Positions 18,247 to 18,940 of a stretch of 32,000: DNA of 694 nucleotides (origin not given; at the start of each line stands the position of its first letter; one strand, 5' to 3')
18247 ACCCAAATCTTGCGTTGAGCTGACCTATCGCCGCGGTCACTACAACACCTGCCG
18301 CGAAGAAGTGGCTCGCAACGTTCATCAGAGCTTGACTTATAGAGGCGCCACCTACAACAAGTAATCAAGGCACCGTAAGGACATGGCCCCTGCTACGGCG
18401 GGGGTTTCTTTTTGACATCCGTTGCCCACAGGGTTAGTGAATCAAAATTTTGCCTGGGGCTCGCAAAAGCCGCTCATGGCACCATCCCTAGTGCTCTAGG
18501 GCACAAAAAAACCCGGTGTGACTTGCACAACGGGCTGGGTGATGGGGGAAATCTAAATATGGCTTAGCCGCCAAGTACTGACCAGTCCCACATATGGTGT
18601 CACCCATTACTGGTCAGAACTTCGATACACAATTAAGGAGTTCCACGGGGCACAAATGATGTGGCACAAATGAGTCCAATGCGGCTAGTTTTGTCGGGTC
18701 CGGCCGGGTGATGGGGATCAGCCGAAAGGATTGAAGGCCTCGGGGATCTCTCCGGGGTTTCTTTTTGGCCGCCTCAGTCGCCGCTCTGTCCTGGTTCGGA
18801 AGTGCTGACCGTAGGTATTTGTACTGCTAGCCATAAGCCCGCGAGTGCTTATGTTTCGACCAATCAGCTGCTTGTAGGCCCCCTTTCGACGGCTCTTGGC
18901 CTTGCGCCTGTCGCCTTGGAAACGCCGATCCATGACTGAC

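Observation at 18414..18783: ~370-bp highly structured noncoding element present twice (second copy 21857-22226)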

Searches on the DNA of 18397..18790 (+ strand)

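Call 14: search_dna_similar(query=window:18397-18790:+, collection=phages, mode=distant, max_evalue=0.01)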
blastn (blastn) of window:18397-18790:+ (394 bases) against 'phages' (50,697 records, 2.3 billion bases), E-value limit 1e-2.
No match.

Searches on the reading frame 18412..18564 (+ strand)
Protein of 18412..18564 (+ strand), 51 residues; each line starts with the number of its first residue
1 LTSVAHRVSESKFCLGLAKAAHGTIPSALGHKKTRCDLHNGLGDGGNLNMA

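Call 21: find_homologous_proteins(query=window:18412-18564:+, max_evalue=0.01)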
Query seq(51 aa) (51 aa): 4 proteins with E <= 0.01 among 4 candidates.
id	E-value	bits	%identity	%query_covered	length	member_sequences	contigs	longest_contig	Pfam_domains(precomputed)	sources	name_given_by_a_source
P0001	7.8e-20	87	86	100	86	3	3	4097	-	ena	-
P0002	1.1e-19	86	86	100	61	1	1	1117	-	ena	-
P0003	5.0e-19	84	82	100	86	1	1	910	-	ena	-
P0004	2.7e-15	73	75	100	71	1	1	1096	-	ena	-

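Call 22: find_encoding_contigs(protein=P0001, flank=5000, max_places=10)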
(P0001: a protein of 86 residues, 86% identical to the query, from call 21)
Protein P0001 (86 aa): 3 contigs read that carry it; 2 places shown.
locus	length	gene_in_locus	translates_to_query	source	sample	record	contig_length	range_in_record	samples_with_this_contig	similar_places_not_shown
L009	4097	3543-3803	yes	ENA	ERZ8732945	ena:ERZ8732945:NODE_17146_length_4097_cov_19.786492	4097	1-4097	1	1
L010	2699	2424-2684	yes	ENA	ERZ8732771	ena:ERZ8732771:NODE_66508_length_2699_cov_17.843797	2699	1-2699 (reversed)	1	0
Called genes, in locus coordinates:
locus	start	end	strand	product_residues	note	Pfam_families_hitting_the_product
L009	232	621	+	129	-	PF03992:ABM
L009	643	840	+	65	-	PF11302:DUF3104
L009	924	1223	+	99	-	PF11746:DUF3303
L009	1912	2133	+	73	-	-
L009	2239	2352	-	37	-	-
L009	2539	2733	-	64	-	-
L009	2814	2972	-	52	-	-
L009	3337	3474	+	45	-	-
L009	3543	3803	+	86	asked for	-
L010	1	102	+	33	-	?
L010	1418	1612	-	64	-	-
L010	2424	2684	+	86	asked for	-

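Call 23: find_encoding_contigs(protein=P0004, flank=5000, max_places=10)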
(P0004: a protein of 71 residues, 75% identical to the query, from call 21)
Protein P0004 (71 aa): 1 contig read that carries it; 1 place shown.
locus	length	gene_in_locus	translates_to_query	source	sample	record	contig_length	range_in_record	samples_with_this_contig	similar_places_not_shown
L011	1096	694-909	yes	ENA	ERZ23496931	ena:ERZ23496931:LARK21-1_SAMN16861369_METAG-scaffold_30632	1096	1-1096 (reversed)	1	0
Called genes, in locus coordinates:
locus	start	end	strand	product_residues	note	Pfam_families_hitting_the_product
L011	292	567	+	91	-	-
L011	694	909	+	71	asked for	-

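Call 26: find_encoding_contigs(protein=P0002, flank=5000, max_places=10)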
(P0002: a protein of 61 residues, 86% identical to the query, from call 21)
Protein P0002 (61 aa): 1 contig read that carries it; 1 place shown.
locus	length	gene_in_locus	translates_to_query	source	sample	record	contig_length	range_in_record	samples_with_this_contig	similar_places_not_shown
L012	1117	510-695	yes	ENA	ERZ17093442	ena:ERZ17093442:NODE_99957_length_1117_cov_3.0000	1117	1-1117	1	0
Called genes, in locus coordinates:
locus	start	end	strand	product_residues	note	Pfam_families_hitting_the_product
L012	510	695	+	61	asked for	-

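Call 27: find_encoding_contigs(protein=P0003, flank=5000, max_places=10)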
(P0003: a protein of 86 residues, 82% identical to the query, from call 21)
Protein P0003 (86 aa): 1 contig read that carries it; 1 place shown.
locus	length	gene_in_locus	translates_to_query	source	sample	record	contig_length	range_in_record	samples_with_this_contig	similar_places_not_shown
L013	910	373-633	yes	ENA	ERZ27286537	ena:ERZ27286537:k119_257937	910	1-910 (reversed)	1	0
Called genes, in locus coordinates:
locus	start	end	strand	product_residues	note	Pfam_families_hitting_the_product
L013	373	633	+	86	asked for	-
